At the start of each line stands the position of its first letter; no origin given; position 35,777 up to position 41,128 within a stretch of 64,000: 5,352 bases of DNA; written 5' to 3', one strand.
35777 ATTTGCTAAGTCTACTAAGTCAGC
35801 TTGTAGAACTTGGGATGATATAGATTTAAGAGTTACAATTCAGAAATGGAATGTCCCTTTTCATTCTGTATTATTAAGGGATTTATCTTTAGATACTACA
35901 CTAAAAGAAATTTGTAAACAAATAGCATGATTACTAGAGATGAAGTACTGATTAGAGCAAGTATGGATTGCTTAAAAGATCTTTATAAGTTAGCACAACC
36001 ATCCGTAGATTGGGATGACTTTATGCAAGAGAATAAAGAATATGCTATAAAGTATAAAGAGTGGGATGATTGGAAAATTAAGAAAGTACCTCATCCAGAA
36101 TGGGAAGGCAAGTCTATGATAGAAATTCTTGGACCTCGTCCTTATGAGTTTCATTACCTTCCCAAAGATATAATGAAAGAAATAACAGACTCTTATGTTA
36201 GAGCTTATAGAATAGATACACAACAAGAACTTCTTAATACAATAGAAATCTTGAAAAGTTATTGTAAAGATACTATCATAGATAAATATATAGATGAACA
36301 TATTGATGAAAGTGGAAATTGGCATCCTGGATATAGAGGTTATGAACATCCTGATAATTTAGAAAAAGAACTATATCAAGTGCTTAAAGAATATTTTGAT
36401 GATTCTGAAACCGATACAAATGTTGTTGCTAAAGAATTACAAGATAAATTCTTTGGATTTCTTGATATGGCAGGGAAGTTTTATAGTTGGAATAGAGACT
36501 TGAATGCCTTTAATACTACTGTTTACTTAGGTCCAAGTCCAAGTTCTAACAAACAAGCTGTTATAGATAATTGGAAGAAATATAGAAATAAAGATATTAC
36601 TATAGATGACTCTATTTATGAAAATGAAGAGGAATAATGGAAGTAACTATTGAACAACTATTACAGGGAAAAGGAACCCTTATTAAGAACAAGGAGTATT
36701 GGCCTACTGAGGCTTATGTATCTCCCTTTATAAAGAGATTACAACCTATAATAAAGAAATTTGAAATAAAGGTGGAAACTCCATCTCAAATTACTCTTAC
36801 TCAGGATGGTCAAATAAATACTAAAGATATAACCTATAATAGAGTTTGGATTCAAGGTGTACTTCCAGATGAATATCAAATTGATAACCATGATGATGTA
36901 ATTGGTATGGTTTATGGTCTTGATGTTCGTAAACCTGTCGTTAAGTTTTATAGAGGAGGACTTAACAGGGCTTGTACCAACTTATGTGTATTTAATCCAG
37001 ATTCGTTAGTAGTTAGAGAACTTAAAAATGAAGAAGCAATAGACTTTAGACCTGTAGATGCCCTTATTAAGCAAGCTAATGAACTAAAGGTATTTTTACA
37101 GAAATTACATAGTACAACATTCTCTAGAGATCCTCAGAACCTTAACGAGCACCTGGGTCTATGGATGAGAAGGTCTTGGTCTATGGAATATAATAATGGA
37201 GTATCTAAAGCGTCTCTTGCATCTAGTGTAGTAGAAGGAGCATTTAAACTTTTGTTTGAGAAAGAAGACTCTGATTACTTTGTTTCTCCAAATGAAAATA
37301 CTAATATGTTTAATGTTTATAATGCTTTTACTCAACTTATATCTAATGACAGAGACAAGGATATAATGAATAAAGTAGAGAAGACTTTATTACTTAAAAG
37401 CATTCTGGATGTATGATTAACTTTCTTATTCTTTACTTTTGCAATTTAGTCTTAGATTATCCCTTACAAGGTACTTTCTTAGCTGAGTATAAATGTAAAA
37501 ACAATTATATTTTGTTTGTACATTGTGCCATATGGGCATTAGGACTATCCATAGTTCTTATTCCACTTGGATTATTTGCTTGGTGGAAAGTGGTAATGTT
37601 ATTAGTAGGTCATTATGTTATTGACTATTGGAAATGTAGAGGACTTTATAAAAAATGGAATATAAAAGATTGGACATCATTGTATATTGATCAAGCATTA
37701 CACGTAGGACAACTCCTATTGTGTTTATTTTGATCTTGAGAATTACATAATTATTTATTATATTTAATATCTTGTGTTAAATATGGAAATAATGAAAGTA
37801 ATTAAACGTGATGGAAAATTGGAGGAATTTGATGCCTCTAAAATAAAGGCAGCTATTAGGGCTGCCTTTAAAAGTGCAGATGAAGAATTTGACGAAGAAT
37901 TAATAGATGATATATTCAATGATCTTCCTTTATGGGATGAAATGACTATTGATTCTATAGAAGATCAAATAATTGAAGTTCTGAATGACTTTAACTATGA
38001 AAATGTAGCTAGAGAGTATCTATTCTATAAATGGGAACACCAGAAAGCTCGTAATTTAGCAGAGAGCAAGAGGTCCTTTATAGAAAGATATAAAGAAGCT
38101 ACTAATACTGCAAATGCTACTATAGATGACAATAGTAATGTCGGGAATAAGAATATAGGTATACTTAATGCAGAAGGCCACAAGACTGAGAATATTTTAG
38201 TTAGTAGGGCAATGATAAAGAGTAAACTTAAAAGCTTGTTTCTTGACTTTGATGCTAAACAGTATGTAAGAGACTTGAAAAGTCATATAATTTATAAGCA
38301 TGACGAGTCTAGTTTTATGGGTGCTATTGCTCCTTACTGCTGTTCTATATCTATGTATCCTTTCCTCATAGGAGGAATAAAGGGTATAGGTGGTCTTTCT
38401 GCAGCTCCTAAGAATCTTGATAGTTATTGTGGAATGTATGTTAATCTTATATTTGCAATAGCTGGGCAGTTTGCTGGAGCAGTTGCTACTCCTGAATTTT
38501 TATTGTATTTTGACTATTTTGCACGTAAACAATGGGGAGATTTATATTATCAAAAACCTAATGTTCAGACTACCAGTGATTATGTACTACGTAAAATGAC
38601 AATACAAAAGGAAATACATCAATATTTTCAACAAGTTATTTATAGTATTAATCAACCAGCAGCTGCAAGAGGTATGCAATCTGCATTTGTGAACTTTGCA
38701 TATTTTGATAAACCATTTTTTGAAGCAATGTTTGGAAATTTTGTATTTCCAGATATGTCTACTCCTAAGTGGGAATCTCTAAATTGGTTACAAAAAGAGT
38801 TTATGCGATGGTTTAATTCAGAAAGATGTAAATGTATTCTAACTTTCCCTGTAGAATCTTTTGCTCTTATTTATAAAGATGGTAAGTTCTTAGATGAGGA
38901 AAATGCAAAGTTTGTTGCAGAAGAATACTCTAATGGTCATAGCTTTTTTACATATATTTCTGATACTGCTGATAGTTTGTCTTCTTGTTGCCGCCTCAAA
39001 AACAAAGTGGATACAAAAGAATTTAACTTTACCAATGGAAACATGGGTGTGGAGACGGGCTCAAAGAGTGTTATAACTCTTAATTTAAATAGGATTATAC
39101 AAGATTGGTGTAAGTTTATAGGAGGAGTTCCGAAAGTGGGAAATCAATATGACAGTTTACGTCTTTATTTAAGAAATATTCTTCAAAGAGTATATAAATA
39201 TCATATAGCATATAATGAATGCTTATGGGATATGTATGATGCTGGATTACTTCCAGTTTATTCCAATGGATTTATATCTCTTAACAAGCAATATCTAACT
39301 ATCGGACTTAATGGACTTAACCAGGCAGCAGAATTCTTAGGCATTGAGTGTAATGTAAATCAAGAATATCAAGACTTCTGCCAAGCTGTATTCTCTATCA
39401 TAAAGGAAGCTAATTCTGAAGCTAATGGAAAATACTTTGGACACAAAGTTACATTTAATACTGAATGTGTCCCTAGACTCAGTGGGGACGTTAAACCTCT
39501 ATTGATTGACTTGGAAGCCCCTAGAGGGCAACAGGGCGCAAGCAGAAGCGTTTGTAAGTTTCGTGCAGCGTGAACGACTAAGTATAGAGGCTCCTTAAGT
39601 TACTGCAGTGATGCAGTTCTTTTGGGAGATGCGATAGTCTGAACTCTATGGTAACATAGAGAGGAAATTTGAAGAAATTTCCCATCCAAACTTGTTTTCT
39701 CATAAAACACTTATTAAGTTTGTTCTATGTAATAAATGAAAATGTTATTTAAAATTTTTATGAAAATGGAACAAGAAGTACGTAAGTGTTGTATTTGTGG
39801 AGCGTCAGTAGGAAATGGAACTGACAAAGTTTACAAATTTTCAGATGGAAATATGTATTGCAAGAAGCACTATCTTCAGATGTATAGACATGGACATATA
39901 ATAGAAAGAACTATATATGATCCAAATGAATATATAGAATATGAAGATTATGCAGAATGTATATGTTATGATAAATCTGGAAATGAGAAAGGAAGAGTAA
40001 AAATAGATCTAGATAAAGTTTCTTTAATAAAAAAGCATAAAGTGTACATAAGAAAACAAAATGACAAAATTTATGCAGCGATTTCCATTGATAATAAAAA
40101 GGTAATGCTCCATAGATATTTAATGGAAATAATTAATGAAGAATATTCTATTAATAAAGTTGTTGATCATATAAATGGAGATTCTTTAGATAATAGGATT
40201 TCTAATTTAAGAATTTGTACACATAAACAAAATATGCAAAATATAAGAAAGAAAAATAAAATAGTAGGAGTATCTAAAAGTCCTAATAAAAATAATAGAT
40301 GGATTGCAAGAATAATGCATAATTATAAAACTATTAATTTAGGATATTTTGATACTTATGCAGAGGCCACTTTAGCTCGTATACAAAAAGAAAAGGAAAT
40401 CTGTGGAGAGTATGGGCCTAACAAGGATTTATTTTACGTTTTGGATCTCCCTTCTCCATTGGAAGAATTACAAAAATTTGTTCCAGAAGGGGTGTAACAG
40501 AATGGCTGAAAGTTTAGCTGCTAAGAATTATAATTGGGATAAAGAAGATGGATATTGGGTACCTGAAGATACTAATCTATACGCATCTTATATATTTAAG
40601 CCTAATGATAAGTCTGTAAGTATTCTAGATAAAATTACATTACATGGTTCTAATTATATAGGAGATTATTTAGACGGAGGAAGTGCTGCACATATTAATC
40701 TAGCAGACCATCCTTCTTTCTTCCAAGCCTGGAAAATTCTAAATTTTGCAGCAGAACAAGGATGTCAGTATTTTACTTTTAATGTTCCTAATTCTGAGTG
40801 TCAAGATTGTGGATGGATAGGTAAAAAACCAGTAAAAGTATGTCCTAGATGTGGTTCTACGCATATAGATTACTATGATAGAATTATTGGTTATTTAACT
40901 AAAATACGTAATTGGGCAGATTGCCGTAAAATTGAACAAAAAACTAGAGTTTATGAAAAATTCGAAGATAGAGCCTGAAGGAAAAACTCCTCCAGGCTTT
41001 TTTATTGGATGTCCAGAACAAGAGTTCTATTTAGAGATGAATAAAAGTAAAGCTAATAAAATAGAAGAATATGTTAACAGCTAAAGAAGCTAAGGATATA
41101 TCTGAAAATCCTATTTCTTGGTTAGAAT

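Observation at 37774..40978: nrdD (anaerobic RNR) interrupted by an HNH-AP2 homing endonuclease gene, parallel to the T4 nrdD intron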

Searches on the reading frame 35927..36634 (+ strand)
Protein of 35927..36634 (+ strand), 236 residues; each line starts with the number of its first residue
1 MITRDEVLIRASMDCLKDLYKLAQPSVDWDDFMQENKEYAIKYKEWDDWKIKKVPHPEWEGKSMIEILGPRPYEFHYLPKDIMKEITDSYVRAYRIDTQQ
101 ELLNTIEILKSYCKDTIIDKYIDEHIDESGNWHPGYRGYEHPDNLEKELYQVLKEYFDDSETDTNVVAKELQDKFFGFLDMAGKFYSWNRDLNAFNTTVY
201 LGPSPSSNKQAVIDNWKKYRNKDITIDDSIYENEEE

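Call 35: search_protein_families(library=pfam, proteins=[window:35927-36634:+], max_evalue=0.01)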
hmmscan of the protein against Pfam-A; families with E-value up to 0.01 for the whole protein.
window:35927-36634:+ (236 aa): 0 families

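Call 36: search_protein_families(library=phrogs, proteins=[window:35927-36634:+], max_evalue=0.001)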
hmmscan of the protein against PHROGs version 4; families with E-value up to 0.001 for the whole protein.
window:35927-36634:+ (236 aa): 1 family
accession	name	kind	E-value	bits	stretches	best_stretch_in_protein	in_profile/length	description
phrog_13954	-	unknown function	0.00035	22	0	12-41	8-37/90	-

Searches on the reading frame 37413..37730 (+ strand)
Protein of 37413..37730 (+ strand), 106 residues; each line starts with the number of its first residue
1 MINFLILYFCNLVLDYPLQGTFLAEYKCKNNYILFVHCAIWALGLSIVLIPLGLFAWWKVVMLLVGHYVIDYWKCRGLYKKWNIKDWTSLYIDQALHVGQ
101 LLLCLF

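Call 35: search_protein_families(library=pfam, proteins=[window:37413-37730:+], max_evalue=0.01)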
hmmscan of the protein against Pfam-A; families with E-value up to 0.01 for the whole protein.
window:37413-37730:+ (106 aa): 1 family
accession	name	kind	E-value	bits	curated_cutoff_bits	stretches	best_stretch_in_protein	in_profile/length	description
PF11750.13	DUF3307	-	1.6e-10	41.5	23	1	6-103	4-104/127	Protein of unknown function (DUF3307)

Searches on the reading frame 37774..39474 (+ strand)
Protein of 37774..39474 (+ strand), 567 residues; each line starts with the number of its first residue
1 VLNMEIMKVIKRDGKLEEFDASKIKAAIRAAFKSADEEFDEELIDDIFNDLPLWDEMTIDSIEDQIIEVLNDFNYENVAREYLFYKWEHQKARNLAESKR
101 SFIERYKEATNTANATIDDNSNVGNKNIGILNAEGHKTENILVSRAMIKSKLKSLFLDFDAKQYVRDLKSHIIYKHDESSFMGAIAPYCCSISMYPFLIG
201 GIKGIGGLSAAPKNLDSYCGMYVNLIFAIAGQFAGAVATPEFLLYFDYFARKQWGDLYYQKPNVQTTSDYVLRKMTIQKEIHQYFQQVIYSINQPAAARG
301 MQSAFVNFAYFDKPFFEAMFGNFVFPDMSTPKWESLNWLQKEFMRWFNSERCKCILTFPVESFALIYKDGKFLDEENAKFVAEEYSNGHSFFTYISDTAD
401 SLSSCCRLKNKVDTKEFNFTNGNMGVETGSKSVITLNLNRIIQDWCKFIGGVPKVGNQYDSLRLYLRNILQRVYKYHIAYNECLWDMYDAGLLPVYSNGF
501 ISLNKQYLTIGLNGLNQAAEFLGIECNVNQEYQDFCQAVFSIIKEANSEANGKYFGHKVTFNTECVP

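Call 7: search_protein_families(library=pfam, proteins=[window:37774-39474:+], max_evalue=0.01)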
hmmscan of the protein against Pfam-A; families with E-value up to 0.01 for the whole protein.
window:37774-39474:+ (567 aa): 2 families
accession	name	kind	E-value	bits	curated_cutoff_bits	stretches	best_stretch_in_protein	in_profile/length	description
PF13597.11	NRDD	-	1.2e-50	173.2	26.2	1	139-567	7-414/562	Anaerobic ribonucleoside-triphosphate reductase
PF03477.21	ATP-cone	-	7.8e-16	58.8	25.8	1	7-90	1-87/88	ATP cone domain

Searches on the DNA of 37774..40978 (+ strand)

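Call 6: search_dna_similar(query=window:37774-40978:+, collection=phages, mode=distant, max_rows=25)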
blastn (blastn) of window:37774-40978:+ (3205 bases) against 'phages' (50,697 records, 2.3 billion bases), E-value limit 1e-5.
Records with a match: 35; places in all: 35; records where one place covers at least 80% of the query: 0.
Best place of each record, by identity: 80-90% 4; 60-80% 31.
By first word of the organism name: Prevotella 15; Vibrio 6; uncultured 4; Bacteriophage 3; IAS 2; Bacillus 2; CrAssphage 1; Caudoviricetes 1; Roseobacter 1.
By host as written in the record: Prevotella sp. 15; - 9; Vibrio alginolyticus CECT 521 2; Homo sapiens 2; Bacillus megaterium Km Sp- 2; Vibrio sp. 1; Vibrio parahaemolyticus 1; Vibrio parahaemolyticus TY18 1; and 2 more.
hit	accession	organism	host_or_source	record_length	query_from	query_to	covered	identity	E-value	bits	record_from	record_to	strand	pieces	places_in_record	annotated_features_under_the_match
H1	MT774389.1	uncultured phage cr116_1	human feces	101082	302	3181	57%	68.1%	7e-142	632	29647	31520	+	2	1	putative anaerobic ribonucleoside triphosphate reductase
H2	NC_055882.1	uncultured phage cr116_1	human feces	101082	302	3181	57%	68.1%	7e-142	632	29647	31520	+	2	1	anaerobic ribonucleoside reductase large subunit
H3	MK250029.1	Prevotella phage Lak-C1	Prevotella sp.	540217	304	3181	50%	72.0%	7e-66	820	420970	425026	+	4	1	record has no annotation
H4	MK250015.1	Prevotella phage Lak-A1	Prevotella sp.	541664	304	3181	47%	73.0%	7e-66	843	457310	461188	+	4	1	record has no annotation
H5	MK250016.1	Prevotella phage Lak-A1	Prevotella sp.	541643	304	3181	47%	73.0%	7e-66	843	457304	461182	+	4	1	record has no annotation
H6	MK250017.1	Prevotella phage Lak-A1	Prevotella sp.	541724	304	3181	47%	73.0%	7e-66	843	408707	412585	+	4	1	record has no annotation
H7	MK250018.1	Prevotella phage Lak-A1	Prevotella sp.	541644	304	3181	47%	73.0%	7e-66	843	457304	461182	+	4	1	record has no annotation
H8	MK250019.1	Prevotella phage Lak-A2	Prevotella sp.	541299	304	3181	46%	73.1%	7e-66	831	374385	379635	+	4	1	record has no annotation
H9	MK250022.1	Prevotella phage Lak-B3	Prevotella sp.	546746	304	3130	38%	73.1%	1e-55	690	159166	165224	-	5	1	record has no annotation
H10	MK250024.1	Prevotella phage Lak-B5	Prevotella sp.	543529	304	3130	38%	73.1%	1e-55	690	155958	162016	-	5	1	record has no annotation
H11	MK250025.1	Prevotella phage Lak-B6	Prevotella sp.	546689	304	3130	38%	73.1%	1e-55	690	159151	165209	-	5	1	record has no annotation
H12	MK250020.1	Prevotella phage Lak-B1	Prevotella sp.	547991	304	3130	36%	72.7%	1e-55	642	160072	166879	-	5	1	record has no annotation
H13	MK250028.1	Prevotella phage Lak-B9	Prevotella sp.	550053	304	3130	36%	72.7%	1e-55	642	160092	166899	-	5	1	record has no annotation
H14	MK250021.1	Prevotella phage Lak-B2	Prevotella sp.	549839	304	3130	36%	72.7%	3e-58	642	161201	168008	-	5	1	record has no annotation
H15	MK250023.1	Prevotella phage Lak-B4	Prevotella sp.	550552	304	3130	36%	72.7%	3e-58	642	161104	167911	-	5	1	record has no annotation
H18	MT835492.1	Bacteriophage sp.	human fecal samples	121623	330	3117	29%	70.0%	3e-45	390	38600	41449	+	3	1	record has no annotation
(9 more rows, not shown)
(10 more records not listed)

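Call 10: get_annotated_region(hit=H3, flank=1500)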
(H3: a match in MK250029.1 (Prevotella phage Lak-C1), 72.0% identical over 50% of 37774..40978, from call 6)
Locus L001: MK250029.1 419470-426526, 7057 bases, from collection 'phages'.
description: MAG: Prevotella phage Lak-C1, complete genome.
organism: Prevotella phage Lak-C1 (NCBI taxid 2491292)
taxonomy: Viruses; Duplodnaviria; Heunggongvirae; Uroviricota; Caudoviricetes
host: Prevotella sp.; source: human feces; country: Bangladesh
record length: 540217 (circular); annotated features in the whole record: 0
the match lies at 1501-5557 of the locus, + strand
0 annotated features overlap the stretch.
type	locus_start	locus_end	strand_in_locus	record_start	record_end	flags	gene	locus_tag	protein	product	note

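Call 25: get_annotated_region(hit=H4, flank=1500)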
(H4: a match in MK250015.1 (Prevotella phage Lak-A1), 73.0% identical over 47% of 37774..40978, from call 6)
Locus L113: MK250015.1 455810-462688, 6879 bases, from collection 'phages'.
description: MAG: Prevotella phage Lak-A1, complete genome.
organism: Prevotella phage Lak-A1 (NCBI taxid 2491281)
taxonomy: Viruses; Duplodnaviria; Heunggongvirae; Uroviricota; Caudoviricetes
host: Prevotella sp.; source: human feces; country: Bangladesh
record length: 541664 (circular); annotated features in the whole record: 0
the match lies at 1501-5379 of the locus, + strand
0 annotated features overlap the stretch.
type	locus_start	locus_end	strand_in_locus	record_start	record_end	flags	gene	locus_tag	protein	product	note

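Call 26: get_annotated_region(hit=H8, flank=1500)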
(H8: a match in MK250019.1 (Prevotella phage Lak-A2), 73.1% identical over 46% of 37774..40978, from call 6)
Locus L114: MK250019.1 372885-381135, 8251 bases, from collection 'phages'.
description: MAG: Prevotella phage Lak-A2, complete genome.
organism: Prevotella phage Lak-A2 (NCBI taxid 2491282)
taxonomy: Viruses; Duplodnaviria; Heunggongvirae; Uroviricota; Caudoviricetes
host: Prevotella sp.; source: human feces; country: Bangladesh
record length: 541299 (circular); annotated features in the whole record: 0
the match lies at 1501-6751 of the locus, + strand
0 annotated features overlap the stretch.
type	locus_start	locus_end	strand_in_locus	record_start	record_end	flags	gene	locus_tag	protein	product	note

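Call 27: get_annotated_region(hit=H9, flank=1500)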
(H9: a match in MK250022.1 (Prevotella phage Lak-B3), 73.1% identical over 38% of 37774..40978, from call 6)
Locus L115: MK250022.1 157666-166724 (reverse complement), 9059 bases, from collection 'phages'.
description: MAG: Prevotella phage Lak-B3, complete genome.
organism: Prevotella phage Lak-B3 (NCBI taxid 2491285)
taxonomy: Viruses; Duplodnaviria; Heunggongvirae; Uroviricota; Caudoviricetes
host: Prevotella sp.; source: baboon feces; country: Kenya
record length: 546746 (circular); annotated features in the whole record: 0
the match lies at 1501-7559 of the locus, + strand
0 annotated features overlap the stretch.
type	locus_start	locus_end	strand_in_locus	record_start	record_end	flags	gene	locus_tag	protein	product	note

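Call 28: get_annotated_region(hit=H12, flank=1500)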
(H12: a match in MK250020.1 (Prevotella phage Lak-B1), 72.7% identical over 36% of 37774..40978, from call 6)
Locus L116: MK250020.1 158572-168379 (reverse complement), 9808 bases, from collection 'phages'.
description: MAG: Prevotella phage Lak-B1, complete genome.
organism: Prevotella phage Lak-B1 (NCBI taxid 2491283)
taxonomy: Viruses; Duplodnaviria; Heunggongvirae; Uroviricota; Caudoviricetes
host: Prevotella sp.; source: baboon feces; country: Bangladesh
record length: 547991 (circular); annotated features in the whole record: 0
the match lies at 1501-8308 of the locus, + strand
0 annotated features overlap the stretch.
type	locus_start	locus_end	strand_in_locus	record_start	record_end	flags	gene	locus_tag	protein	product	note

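Call 29: get_annotated_region(hit=H18, flank=1500)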
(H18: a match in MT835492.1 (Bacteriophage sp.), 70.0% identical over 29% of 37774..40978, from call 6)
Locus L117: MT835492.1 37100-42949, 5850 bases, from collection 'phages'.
description: UNVERIFIED: Bacteriophage sp. clone scaffold_35 genomic sequence.
organism: Bacteriophage sp. (NCBI taxid 38018)
taxonomy: Viruses
host: -; source: human fecal samples; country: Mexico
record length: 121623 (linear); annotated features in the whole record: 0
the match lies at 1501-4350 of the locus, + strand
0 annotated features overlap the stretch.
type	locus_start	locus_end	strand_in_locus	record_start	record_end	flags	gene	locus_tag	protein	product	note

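Call 30: get_annotated_region(hit=H1, flank=1500)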
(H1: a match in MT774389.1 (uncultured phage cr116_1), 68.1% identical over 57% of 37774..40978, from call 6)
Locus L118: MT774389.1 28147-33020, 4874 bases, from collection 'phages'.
description: Uncultured phage cr116_1, complete genome.
organism: uncultured phage cr116_1 (NCBI taxid 2772073)
taxonomy: Viruses; Duplodnaviria; Heunggongvirae; Uroviricota; Caudoviricetes; Crassvirales; Steigviridae; Asinivirinae; Pamirivirus; Pamirivirus faecium
host: -; source: human feces; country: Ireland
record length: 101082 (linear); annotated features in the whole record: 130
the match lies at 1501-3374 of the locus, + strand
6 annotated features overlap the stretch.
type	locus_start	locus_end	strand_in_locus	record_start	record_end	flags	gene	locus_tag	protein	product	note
CDS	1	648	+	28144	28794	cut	-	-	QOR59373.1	mobile intron protein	gp_24109; mobile intron protein [Bacillus phage 0305phi8-36]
CDS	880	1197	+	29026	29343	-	-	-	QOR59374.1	hypothetical protein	gp_24110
CDS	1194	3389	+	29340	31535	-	-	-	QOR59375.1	putative anaerobic ribonucleoside triphosphate reductase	gp_24111; putative anaerobic ribonucleoside triphosphate reductase [Cronobacter phage S13]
CDS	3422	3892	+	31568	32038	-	-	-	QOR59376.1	hypothetical protein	gp_24112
CDS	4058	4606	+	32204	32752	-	-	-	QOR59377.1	dUTP diphosphatase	gp_24113; dUTP diphosphatase [phiCrAss001]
CDS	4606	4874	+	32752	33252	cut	-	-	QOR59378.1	aspartyl protease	gp_24114; Aspartyl protease [phiCrAss001]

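Call 66: search_with_rna_model(model_id=R1, sources=[L001, L113, L114, L115, L116, L117, L118, L119, L168, L171, L175, L177, L180, L184, L185, L186, L189, L191, L200, L120, L121, L122], max_evalue=1)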
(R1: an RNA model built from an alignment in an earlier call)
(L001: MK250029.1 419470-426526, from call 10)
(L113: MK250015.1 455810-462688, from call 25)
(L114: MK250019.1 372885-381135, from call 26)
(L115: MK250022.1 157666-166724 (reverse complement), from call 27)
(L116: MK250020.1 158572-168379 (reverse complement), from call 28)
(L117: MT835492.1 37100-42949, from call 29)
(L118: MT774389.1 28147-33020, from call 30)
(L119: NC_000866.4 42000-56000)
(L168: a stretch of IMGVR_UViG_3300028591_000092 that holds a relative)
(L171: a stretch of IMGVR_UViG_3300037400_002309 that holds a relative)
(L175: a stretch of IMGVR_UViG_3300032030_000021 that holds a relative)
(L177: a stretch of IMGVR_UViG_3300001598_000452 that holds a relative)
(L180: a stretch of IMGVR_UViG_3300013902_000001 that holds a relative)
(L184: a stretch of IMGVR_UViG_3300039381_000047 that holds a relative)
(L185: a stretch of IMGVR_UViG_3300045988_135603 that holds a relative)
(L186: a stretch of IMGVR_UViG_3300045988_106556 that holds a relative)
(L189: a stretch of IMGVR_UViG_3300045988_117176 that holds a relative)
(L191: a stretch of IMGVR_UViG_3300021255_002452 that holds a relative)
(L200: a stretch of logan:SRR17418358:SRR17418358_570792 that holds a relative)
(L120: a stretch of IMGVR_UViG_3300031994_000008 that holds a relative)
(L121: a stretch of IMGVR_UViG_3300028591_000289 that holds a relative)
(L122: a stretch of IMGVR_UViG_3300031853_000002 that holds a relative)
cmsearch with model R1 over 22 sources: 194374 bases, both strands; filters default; matches with E-value up to 1: 8.
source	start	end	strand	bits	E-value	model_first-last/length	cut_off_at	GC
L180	5702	5827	+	100.4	3.5e-19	1-122/122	no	0.38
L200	2749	2903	+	97.9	1.3e-18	1-122/122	no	0.42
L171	1371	1525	+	95.6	3.9e-18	1-122/122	no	0.45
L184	3106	3270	+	82.4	2.9e-15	1-122/122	no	0.34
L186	5776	5940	+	82.4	2.9e-15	1-122/122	no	0.34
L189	5021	5185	+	82.4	2.9e-15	1-122/122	no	0.34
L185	5767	5931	+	79.7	1.1e-14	1-122/122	no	0.33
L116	7222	7385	+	77.2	3.9e-14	1-122/122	no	0.37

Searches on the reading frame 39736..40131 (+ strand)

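Call 48: search_protein_families(library=pfam, proteins=[window:39736-40131:+], max_evalue=10)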
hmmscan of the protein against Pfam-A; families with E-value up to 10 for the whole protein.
seq(132 aa): 1 family
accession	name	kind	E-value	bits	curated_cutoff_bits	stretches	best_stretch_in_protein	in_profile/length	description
PF00412.28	LIM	-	0.0018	18.9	22.9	1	17-49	28-57/58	LIM domain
